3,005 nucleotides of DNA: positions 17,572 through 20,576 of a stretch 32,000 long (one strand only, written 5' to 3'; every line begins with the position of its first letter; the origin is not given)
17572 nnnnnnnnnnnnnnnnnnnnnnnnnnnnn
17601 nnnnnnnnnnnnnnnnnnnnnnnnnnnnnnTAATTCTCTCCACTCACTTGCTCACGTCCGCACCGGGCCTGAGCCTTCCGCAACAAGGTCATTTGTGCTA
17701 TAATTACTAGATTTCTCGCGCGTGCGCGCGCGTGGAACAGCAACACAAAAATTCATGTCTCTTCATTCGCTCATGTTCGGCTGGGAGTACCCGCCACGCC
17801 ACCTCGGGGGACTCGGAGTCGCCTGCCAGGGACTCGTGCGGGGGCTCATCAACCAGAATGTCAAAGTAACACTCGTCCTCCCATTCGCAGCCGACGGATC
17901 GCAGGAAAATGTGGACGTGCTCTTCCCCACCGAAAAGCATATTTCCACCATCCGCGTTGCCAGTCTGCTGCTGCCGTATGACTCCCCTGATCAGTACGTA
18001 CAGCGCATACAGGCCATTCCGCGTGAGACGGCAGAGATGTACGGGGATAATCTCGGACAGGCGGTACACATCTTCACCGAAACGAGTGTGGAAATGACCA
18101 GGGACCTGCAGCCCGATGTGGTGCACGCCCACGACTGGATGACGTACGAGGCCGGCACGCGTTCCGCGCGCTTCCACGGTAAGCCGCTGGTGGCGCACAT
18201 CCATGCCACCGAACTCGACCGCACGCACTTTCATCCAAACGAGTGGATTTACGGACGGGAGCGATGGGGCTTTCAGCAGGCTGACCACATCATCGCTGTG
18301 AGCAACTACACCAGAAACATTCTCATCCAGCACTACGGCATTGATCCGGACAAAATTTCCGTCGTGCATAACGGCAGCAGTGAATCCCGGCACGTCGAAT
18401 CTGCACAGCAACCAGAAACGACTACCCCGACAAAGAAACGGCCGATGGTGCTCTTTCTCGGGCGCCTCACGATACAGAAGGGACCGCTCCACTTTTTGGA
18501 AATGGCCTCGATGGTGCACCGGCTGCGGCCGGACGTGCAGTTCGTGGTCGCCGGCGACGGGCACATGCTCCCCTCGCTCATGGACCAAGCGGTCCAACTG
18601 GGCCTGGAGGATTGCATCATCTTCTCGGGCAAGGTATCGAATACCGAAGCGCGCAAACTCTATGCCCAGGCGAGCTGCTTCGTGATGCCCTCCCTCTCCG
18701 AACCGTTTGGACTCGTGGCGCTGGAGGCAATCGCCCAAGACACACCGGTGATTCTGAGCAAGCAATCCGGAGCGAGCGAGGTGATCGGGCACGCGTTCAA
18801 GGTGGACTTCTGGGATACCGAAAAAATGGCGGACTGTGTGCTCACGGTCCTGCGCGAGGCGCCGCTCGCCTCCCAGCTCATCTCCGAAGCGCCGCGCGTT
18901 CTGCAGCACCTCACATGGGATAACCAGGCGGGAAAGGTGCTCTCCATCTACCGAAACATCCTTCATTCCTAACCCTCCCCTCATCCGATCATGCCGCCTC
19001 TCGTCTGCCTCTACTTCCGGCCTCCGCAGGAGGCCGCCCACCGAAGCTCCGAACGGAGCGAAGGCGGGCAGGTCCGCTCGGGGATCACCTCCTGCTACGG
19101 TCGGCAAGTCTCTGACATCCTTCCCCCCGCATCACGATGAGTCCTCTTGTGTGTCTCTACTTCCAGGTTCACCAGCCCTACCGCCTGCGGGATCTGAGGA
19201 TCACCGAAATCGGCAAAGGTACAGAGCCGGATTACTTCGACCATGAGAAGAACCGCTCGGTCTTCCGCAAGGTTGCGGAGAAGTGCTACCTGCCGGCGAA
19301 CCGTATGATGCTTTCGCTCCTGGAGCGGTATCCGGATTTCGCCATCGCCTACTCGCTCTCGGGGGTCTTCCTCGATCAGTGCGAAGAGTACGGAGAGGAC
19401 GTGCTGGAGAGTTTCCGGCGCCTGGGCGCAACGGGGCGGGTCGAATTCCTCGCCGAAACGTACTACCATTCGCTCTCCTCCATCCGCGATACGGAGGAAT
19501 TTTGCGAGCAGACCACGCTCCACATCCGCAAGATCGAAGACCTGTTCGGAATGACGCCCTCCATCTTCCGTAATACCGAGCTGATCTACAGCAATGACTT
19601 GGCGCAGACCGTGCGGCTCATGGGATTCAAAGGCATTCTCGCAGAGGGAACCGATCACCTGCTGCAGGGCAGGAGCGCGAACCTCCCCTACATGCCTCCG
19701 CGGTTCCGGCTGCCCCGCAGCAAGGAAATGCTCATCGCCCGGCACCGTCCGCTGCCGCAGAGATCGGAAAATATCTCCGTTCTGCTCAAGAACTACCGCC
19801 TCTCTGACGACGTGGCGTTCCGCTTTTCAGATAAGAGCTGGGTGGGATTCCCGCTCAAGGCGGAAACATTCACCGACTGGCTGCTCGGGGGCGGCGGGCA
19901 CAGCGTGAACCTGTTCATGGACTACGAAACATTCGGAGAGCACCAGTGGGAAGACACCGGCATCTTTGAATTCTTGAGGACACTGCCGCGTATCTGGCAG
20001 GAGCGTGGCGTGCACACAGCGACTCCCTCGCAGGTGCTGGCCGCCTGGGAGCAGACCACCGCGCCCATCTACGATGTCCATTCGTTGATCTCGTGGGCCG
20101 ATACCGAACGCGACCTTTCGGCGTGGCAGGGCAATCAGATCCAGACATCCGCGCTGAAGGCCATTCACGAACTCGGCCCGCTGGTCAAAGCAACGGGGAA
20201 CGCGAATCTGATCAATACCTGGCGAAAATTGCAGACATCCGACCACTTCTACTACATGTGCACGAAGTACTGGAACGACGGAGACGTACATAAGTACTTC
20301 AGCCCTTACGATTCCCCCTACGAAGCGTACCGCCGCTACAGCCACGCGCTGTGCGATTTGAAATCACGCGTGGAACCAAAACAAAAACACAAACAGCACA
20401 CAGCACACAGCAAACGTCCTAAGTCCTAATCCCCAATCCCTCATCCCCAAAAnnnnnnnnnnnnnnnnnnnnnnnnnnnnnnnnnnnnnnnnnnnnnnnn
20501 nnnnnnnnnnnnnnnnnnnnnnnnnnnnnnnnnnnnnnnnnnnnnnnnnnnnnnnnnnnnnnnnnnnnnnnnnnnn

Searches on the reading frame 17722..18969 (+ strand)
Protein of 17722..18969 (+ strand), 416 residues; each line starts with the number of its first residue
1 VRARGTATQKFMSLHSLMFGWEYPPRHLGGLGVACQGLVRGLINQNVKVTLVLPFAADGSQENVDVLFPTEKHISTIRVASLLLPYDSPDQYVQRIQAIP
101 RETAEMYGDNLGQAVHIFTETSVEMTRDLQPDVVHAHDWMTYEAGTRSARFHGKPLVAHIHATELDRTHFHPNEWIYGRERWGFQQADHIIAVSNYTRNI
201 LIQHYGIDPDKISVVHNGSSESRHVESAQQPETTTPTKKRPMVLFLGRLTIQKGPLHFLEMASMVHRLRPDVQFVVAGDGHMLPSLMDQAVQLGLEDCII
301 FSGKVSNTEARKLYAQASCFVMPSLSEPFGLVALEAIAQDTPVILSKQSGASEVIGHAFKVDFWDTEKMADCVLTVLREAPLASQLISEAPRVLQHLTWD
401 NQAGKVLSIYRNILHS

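Call 5: search_protein_families(library=pfam, proteins=[window:17722-18969:+], max_evalue=0.01)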
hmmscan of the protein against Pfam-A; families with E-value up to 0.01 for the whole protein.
window:17722-18969:+ (416 aa): 8 families
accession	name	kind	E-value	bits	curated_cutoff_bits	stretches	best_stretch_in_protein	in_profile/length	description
PF00534.26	Glycos_transf_1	-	1.9e-32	112.6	26.4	1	233-391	8-170/172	Glycosyl transferases group 1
PF13692.12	Glyco_trans_1_4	-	2.7e-27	96.2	27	1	241-378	2-141/142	Glycosyl transferases group 1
PF13439.12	Glyco_transf_4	-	9.4e-27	94.5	28.5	1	29-218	2-165/170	Glycosyltransferase Family 4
PF13579.12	Glyco_trans_4_4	-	1.7e-19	71.1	29.7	1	29-218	1-158/158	Glycosyl transferase 4-like domain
PF20706.3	GT4-conflict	-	1e-17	64.7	26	1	124-374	75-352/385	Family 4 Glycosyltransferase in conflict systems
PF08323.17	Glyco_transf_5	-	2.5e-16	60.5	22.7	1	17-202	3-226/239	Starch synthase catalytic domain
PF00982.27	Glyco_transf_20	-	2e-05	24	32.5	1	301-377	356-437/473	Glycosyltransferase family 20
PF13477.12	Glyco_trans_4_2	-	0.0029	18.2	23.4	1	124-194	68-139/139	Glycosyl transferase 4-like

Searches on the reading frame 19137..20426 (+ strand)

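Call 6: search_protein_families(library=pfam, proteins=[window:19137-20426:+], max_evalue=0.001)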
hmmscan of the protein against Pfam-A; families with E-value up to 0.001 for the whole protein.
window:19137-20426:+ (430 aa): 1 family
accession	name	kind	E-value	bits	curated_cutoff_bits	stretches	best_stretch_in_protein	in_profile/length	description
PF03065.20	Glyco_hydro_57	-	1.3e-66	225.4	21.2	1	7-302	2-280/291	Glycosyl hydrolase family 57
